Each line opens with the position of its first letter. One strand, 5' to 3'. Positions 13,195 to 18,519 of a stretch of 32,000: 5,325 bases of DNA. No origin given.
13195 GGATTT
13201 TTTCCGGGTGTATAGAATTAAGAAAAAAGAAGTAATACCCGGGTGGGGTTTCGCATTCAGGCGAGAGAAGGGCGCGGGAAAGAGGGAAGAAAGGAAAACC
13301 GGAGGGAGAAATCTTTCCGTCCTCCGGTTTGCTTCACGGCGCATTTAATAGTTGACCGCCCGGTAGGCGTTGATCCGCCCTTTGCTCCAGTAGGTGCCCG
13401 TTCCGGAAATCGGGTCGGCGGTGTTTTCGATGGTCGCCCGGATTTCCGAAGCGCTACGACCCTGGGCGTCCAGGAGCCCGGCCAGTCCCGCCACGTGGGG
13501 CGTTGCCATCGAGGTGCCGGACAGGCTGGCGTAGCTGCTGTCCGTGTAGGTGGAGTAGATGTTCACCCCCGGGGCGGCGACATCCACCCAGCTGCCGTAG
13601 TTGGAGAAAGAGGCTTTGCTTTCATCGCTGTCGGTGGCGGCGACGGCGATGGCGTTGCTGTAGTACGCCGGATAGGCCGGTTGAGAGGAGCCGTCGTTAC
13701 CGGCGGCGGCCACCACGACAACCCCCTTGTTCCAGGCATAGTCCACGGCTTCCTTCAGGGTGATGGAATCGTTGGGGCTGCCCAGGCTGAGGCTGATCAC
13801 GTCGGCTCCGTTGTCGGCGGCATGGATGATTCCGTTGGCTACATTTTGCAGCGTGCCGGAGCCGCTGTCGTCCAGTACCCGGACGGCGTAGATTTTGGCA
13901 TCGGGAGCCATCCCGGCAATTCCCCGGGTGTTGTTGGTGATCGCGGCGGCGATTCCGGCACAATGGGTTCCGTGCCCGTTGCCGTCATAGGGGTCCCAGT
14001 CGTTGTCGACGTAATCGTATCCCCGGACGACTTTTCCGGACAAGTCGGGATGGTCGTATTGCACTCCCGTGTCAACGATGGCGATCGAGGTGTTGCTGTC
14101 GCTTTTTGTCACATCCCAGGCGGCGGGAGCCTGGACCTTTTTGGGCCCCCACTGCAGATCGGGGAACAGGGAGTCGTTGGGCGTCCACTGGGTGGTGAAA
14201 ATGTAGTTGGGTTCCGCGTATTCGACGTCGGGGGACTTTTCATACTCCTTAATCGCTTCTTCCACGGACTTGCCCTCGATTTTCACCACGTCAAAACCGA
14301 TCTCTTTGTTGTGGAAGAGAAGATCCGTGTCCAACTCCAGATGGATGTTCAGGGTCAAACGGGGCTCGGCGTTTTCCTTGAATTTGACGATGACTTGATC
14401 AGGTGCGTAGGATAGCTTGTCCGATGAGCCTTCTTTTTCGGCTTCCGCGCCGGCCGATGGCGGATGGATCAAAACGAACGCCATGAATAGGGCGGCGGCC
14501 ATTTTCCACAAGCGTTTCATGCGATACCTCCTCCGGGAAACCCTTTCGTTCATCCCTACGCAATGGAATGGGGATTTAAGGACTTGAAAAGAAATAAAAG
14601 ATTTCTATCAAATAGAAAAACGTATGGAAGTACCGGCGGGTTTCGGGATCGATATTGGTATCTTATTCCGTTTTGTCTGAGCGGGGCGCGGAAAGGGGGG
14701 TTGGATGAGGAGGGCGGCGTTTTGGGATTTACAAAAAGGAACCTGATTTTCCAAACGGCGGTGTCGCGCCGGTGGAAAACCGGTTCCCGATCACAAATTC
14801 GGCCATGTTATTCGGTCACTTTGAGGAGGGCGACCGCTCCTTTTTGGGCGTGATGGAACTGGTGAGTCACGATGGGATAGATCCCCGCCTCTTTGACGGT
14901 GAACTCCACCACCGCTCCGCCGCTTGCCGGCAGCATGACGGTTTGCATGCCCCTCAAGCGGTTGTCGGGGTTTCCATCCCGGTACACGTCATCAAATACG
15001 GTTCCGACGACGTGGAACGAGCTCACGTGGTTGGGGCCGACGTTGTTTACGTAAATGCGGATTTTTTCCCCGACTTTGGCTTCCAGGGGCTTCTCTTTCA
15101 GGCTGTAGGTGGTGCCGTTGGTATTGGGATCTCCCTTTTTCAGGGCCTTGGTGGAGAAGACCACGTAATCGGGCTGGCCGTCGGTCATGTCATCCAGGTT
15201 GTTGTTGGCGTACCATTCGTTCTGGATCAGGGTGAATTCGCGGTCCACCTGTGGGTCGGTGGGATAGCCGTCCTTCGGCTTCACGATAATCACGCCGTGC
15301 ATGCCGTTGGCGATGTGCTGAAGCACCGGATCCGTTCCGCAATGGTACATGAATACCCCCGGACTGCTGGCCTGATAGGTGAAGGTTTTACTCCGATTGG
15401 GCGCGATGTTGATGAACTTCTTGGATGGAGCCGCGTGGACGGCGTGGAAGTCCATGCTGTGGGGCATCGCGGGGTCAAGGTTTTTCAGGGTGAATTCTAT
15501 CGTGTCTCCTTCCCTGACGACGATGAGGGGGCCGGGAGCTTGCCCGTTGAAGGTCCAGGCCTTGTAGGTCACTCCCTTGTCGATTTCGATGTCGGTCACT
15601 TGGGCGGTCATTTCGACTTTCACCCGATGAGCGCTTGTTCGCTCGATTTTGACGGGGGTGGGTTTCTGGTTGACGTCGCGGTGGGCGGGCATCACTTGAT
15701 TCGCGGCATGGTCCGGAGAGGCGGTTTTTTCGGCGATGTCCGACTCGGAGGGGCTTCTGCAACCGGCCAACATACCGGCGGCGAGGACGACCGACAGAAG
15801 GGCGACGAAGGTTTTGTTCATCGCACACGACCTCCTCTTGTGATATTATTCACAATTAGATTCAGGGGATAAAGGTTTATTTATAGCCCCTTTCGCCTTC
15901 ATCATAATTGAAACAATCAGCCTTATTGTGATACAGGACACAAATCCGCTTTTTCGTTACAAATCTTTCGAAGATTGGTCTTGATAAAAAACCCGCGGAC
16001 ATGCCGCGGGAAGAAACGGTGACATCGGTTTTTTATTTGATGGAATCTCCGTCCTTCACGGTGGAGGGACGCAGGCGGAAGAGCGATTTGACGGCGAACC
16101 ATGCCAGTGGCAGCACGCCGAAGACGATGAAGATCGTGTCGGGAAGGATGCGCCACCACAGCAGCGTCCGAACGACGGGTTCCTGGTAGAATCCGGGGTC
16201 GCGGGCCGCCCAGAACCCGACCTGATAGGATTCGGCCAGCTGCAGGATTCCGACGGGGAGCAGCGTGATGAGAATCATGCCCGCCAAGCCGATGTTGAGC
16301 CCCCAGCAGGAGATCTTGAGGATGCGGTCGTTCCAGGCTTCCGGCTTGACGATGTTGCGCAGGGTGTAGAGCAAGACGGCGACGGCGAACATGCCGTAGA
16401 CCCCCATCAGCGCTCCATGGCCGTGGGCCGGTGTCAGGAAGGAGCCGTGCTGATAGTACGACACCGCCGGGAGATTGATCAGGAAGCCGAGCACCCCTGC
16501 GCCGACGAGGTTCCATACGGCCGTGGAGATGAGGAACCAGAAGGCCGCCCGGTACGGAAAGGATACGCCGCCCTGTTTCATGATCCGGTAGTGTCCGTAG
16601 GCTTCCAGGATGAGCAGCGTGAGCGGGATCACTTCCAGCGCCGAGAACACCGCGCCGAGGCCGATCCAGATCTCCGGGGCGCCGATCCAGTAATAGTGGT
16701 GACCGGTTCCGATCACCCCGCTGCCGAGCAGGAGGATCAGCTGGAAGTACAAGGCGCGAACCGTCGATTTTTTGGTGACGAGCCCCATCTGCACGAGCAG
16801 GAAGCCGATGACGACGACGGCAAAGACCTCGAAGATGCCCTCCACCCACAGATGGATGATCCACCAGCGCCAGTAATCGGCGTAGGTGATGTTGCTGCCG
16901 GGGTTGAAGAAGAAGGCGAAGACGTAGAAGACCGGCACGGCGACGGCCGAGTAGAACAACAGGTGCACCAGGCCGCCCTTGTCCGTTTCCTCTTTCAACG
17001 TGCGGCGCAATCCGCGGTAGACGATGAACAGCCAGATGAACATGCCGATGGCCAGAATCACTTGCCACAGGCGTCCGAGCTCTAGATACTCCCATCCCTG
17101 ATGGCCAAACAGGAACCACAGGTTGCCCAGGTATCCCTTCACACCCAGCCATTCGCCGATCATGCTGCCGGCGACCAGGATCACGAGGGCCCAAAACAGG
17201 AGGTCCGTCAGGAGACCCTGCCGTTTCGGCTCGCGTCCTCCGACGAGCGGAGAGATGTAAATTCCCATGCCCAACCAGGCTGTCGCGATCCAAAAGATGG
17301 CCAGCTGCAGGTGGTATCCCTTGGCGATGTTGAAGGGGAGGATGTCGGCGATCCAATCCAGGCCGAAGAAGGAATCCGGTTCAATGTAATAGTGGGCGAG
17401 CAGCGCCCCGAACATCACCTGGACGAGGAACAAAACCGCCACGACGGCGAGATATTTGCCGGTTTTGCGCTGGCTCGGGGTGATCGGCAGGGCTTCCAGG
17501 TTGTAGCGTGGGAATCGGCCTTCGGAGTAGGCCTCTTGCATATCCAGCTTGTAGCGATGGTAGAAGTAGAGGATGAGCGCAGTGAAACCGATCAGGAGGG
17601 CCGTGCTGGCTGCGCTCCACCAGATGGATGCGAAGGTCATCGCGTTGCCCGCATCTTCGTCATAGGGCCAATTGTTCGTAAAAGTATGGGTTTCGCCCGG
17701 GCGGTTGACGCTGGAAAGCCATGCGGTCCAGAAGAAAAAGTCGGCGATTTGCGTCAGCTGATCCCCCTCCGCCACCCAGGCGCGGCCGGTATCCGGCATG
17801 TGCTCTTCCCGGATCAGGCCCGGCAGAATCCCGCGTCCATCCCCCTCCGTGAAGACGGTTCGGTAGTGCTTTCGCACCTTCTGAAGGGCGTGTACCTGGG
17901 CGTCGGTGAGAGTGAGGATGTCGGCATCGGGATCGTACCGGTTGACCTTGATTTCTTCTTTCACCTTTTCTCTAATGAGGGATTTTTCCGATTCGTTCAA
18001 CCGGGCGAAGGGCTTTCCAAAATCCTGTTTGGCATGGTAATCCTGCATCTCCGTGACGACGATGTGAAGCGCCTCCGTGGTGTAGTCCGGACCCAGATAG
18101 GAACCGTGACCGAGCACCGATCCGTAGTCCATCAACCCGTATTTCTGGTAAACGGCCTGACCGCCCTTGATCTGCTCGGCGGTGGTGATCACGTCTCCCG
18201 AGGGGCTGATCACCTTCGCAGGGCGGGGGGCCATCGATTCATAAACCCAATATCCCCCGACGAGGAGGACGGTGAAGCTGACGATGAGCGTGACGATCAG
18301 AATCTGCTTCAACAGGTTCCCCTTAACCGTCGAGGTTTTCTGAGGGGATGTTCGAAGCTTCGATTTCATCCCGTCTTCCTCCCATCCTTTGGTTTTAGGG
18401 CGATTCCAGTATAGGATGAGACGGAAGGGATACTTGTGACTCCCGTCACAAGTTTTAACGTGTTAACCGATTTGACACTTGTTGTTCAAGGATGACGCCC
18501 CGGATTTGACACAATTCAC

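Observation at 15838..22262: Fnr-type TGTGA-N6-TCACA boxes at one fixed spacing tie a nirK/qNor island and several uncharacterised genes into a single regulon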

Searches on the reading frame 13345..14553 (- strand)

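Call 11: search_protein_families(library=pfam, proteins=[window:13345-14553:-])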
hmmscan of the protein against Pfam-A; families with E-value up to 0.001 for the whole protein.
window:13345-14553:- (402 aa): 2 families
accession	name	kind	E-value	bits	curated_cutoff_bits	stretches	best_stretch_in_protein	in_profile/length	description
PF00082.27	Peptidase_S8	-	7.2e-61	206.5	21.8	1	153-380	2-274/288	Subtilase family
PF22148.1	Fervidolysin_NPro-like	-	2.6e-17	63.4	21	1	38-116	4-81/81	Fervidolysin N-terminal prodomain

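Call 12: search_protein_families(library=ncbifam, proteins=[window:13345-14553:-])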
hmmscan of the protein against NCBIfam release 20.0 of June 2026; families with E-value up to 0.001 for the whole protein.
window:13345-14553:- (402 aa): 9 families
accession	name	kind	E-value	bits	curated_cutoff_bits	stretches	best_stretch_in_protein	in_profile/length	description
TIGR03921.1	T7SS_mycosin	equivalog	1.9e-62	211.5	278.75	1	141-401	2-286/353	type VII secretion-associated serine protease mycosin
NF033595.1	denti_PrtP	equivalog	1.7e-40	139.2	300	2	253-401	342-503/606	dentilisin complex serine proteinase subunit PrtP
NF049966.1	QH_SP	equivalog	1.3e-26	93.4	165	1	157-379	2-211/219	subtilisin-like serine protease QhpE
TIGR03895.1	protease_PatA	subfamily_domain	1.8e-21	76.6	421.05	1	201-381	5-202/606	PatA/PatG family cyanobactin maturation protease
NF040553.1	SGO_0316_fam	subfamily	2e-16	58.9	1400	2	158-287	323-464/1486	SGO_0316/SGO_0317 family LPXTG-anchored serine peptidase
NF040809.1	germ_prot_CspBA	exception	2.8e-11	41.8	1250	2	324-361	435-472/1099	bifunctional germination protease/germinant receptor pseudoprotease CspBA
NF051851.1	AtpSerPepEprS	equivalog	7.4e-06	24.3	1700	0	134-358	48-314/988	autotransporter serine peptidase EprS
NF040808.2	CspC_non_triad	exception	5.6e-05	21.8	675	0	312-360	448-496/556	bile acid germinant receptor pseudoprotease CspC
NF042956.1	IteS_antiphage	equivalog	0.00072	17.9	900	0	151-261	253-362/747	S8 family anti-phage peptidase IteS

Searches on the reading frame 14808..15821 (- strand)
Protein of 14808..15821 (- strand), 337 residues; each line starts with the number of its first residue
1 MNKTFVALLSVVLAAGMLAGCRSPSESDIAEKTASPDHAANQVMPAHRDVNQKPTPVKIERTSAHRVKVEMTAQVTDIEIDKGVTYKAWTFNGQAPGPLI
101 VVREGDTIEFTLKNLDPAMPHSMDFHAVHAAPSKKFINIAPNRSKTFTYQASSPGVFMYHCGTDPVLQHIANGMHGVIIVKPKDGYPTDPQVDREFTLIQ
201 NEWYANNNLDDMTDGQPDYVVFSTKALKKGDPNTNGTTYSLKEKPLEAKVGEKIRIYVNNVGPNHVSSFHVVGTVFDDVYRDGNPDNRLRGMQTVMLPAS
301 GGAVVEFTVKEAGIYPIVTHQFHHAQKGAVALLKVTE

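Call 11: search_protein_families(library=pfam, proteins=[window:14808-15821:-])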
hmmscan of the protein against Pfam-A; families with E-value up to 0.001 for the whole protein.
window:14808-15821:- (337 aa): 3 families
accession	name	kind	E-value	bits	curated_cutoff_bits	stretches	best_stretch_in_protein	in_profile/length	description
PF07731.20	Cu-oxidase_2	-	6.4e-20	71.8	20.4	2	223-335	13-133/137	Multicopper oxidase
PF07732.21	Cu-oxidase_3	-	4.2e-16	59.5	21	1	74-183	3-117/119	Multicopper oxidase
PF13473.12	Cupredoxin_1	-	7.7e-06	26.3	27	0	100-180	37-104/104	Cupredoxin-like domain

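Call 12: search_protein_families(library=ncbifam, proteins=[window:14808-15821:-])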
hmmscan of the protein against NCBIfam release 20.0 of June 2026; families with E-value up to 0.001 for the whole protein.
window:14808-15821:- (337 aa): 8 families
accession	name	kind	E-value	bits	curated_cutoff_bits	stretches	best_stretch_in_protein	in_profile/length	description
TIGR02376.1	Cu_nitrite_red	equivalog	1.5e-63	215.1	296.3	1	55-336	16-311/326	copper-containing nitrite reductase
TIGR01480.1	copper_res_A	subfamily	1.2e-13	50.5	478.95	1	69-205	48-183/593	copper resistance system multicopper oxidase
TIGR03388.1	ascorbase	equivalog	4.4e-10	38.9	614.8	1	88-212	22-151/542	L-ascorbate oxidase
TIGR03389.1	laccase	equivalog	4.8e-09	35.6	558.9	1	85-208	21-149/539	laccase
NF008205.1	PRK10965.1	equivalog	9.5e-08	31.3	525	1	52-183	33-166/529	multicopper oxidase CueO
TIGR04246.1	nitrous_NosZ_Gp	equivalog_domain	8e-07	27.7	625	1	83-182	484-578/578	Sec-dependent nitrous-oxide reductase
TIGR03095.1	rusti_cyanin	equivalog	1.5e-05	25.3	146.7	0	146-181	116-148/148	rusticyanin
TIGR02656.1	cyanin_plasto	equivalog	0.00019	21.8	87.85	0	100-181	19-99/99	plastocyanin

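Call 49: find_related_loci(query=window:14808-15821:-, collection=metagenome_contigs, flank=6000)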
Query window:14808-15821:- (337 aa) in metagenome_contigs; peptide patterns used: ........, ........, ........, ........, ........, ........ (x = any residue, [..] = any of these).
280 stretches matched a pattern; 247 encode a relative of the query (tblastn E <= 1e-3); the best 80 are kept; 80 distinct loci.
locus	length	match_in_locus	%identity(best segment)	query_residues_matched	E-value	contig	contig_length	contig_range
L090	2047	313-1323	98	1-337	0e+0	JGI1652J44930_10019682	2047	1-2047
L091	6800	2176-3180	77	1-337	3e-177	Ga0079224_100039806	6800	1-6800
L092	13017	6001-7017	69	1-337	3e-160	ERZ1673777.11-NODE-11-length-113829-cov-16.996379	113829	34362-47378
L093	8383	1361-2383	67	1-337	2e-160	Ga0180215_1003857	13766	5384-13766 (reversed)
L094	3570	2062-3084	69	1-337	9e-163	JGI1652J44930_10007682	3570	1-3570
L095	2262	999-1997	61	1-337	4e-150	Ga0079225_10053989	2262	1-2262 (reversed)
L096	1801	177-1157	62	9-337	4e-151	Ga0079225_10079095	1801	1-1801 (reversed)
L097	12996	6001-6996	61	5-337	7e-140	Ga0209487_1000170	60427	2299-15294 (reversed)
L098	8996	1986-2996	60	6-337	3e-138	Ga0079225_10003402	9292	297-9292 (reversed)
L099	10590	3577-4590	61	5-337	2e-138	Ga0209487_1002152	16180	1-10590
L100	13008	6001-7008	60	5-337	2e-135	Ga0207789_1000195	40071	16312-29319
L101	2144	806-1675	68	43-333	1e-142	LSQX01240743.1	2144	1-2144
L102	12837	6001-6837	62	48-337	3e-122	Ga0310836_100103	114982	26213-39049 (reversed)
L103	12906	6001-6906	57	11-336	2e-119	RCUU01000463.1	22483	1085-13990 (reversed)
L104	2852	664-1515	46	50-337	3e-81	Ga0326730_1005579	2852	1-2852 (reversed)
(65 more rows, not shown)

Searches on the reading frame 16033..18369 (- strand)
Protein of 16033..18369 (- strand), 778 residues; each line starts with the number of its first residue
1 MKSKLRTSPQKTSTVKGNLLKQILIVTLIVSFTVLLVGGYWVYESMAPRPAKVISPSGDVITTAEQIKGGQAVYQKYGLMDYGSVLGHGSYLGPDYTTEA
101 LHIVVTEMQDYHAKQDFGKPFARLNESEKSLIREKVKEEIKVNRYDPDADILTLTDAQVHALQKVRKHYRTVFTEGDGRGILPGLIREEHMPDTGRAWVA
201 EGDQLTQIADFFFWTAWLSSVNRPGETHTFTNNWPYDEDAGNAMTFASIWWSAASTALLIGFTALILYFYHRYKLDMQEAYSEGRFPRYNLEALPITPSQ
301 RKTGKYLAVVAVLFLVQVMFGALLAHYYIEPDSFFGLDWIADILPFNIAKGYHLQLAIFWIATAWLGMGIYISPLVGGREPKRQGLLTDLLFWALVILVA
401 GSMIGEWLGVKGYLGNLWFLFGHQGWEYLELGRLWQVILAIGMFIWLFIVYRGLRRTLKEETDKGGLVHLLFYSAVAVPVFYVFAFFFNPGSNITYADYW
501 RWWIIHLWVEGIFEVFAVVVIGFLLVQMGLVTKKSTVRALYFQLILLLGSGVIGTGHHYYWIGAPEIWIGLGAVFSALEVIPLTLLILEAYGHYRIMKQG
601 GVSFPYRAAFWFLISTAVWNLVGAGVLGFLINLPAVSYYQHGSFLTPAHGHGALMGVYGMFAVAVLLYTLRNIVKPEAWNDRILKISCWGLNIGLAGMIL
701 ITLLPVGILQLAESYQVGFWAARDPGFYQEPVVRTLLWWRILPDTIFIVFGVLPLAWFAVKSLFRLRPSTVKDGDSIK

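Call 11: search_protein_families(library=pfam, proteins=[window:16033-18369:-])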
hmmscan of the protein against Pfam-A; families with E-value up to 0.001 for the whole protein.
window:16033-18369:- (778 aa): 2 families
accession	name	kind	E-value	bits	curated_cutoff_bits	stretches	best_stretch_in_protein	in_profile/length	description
PF22085.1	NorB_cytochrome_c-like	-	5.5e-63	213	29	1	50-236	1-181/181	Nitric oxide reductase subunit B, cytochrome c-like domain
PF00115.25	COX1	-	2e-58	198.7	34.8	1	304-742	4-432/436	Cytochrome C and Quinol oxidase polypeptide I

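Call 12: search_protein_families(library=ncbifam, proteins=[window:16033-18369:-])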
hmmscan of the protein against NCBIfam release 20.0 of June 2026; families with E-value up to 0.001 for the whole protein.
window:16033-18369:- (778 aa): 0 families

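Call 15: find_related_loci(query=window:16033-18369:-, collection=genome_contigs, flank=10000)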
Query window:16033-18369:- (778 aa) in genome_contigs; peptide patterns used: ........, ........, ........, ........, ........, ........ (x = any residue, [..] = any of these).
600 stretches matched a pattern (row limit reached: there are more); 596 encode a relative of the query (tblastn E <= 1e-3); the best 80 are kept; 80 distinct loci.
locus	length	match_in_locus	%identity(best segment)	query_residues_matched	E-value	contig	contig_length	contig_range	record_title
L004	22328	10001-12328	67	2-777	0e+0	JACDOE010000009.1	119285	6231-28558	MAG: Bacillaceae bacterium isolate GB_MAG13_007 c_000000000142, whole genome shotgun sequence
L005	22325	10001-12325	67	1-777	0e+0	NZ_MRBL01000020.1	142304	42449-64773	Bacillus haynesii strain NRRL B-41327 Bacillus_sp_NRRL_B-41327_contig_20, whole genome shotgun sequence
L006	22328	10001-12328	68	1-777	0e+0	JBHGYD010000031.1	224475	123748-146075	MAG: Anoxybacillaceae bacterium isolate Outcrop2_T7_35 Outcrop2_T7_k141_34717, whole genome shotgun sequence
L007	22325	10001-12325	66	1-775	0e+0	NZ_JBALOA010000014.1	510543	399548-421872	Neobacillus drentensis strain JJ1737 JJ-1737_contig_14, whole genome shotgun sequence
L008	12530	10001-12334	66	2-777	0e+0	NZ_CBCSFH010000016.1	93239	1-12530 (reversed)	Mesobacillus thioparans strain CIP109765T isolate CIP109765T NODE_0016, whole genome shotgun sequence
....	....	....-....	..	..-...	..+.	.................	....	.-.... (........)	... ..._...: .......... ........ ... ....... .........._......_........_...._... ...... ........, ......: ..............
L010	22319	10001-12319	66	6-777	0e+0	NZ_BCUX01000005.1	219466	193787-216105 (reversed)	Neobacillus drentensis NBRC 102427, whole genome shotgun sequence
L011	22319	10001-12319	67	6-777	0e+0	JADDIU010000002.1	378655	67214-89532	Bacillus renqingensis strain REN2 contig2, whole genome shotgun sequence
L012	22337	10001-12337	66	1-777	0e+0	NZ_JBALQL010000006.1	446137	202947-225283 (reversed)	Bacillus sp. JJ1122 JJ-1122_contig_6, whole genome shotgun sequence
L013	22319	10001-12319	66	6-777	0e+0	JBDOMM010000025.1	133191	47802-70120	MAG: Bacillus sp. (in: firmicutes) isolate FK190211_WC_24_26_27_29_metabat2_scaf2bin.012 NODE_69_length_133191_cov_10.38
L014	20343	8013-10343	66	1-777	0e+0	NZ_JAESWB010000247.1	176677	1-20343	Neobacillus paridis strain YIM B02564 GCM70020047_247, whole genome shotgun sequence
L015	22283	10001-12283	68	16-777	0e+0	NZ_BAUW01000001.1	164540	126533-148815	Mesobacillus boroniphilus JCM 21738, whole genome shotgun sequence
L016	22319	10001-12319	66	6-777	0e+0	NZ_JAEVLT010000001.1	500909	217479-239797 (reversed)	Bacillus sp. EB600 ENGS202_contig_1, whole genome shotgun sequence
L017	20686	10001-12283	67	16-777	0e+0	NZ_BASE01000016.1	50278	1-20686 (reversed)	Mesobacillus selenatarsenatis SF-1, whole genome shotgun sequence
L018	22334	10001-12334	66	2-777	0e+0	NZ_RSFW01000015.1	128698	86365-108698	Mesobacillus subterraneus strain DSM 13966 contig_15, whole genome shotgun sequence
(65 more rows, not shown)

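Call 32: search_protein_families(library=pfam, proteins=[L005:2445-3704:-, L005:5232-5699:-, L005:12400-13113:-, L005:13279-13650:+, L005:7475-8719:-, L010:12559-12870:+, L010:13062-14564:+, L010:17667-18755:+, L010:16313-16807:-, L010:14646-16313:-])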
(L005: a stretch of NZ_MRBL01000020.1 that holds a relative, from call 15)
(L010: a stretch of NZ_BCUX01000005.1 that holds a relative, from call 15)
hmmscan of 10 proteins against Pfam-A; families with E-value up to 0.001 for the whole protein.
L005:2445-3704:- (419 aa): 4 families
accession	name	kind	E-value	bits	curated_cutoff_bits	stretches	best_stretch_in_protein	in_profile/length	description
PF13596.12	PAS_10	-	2.2e-29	102.6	22.1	1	298-402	1-105/106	PAS domain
PF04282.18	DUF438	-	3.5e-26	91.4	25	1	28-94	1-66/67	Family of unknown function (DUF438)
PF01814.28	Hemerythrin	-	4e-17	63.3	25.3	1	107-238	1-127/127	Hemerythrin HHE cation binding domain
PF08448.16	PAS_4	-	0.00044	20.9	23.1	0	303-402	2-105/110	PAS fold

L005:5232-5699:- (155 aa): 0 families

L005:12400-13113:- (237 aa): 2 families
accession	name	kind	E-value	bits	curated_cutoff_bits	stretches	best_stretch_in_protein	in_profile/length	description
PF01814.28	Hemerythrin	-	1.9e-21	77.3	25.3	1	84-231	2-127/127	Hemerythrin HHE cation binding domain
PF04405.19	ScdA_N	-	6.1e-21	74.3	32.5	1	8-61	2-55/56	Domain of Unknown function (DUF542)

L005:13279-13650:+ (123 aa): 1 family
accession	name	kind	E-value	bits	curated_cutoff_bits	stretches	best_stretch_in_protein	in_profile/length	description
PF07098.16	DUF1360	-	2e-34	118.1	21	1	11-108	1-102/102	Protein of unknown function (DUF1360)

L005:7475-8719:- (414 aa): 2 families
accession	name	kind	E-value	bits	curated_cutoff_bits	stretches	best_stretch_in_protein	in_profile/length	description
PF07690.21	MFS_1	-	1.8e-44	152.5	33.4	1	30-357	3-345/347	Major Facilitator Superfamily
PF00854.27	PTR2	-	0.00031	20.2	27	1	129-226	55-150/392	POT family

L010:12559-12870:+ (103 aa): 1 family
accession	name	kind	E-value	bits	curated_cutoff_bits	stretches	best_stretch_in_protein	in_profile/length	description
PF10006.14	DUF2249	-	8.9e-28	96.4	29.5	1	34-102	2-70/70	Uncharacterized conserved protein (DUF2249)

L010:13062-14564:+ (500 aa): 1 family
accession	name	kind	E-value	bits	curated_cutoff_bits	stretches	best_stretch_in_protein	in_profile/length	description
PF02074.21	Peptidase_M32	-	2.9e-189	630.2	25.1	1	10-493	2-489/489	Carboxypeptidase Taq (M32) metallopeptidase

L010:17667-18755:+ (362 aa): 4 families
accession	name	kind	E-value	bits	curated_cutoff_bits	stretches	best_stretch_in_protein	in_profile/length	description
PF00195.25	Chal_sti_synt_N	-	1.3e-16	61.2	27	1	3-206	15-224/225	Chalcone and stilbene synthases, N-terminal domain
PF02797.21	Chal_sti_synt_C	-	2.4e-16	60.6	27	1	225-360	5-148/151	Chalcone and stilbene synthases, C-terminal domain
PF08392.18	FAE1_CUT1_RppA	-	2.9e-10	40.4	27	1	83-267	85-266/290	FAE1/Type III polyketide synthase-like protein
PF08541.16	ACP_syn_III_C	-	9.2e-10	39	26.6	1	270-361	1-90/90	3-Oxoacyl-[acyl-carrier-protein (ACP)] synthase III C terminal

L010:16313-16807:- (164 aa): 2 families
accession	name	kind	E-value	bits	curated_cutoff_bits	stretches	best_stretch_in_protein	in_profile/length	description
PF00116.26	COX2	-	8e-11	42.3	22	1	90-163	47-120/120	Cytochrome C oxidase subunit II, periplasmic domain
PF13473.12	Cupredoxin_1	-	0.00014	22.3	27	1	84-146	30-93/104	Cupredoxin-like domain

L010:14646-16313:- (555 aa): 1 family
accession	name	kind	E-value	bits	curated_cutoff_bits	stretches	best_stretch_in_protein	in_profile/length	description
PF00115.25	COX1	-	2.4e-98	330.3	34.8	1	18-471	2-436/436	Cytochrome C and Quinol oxidase polypeptide I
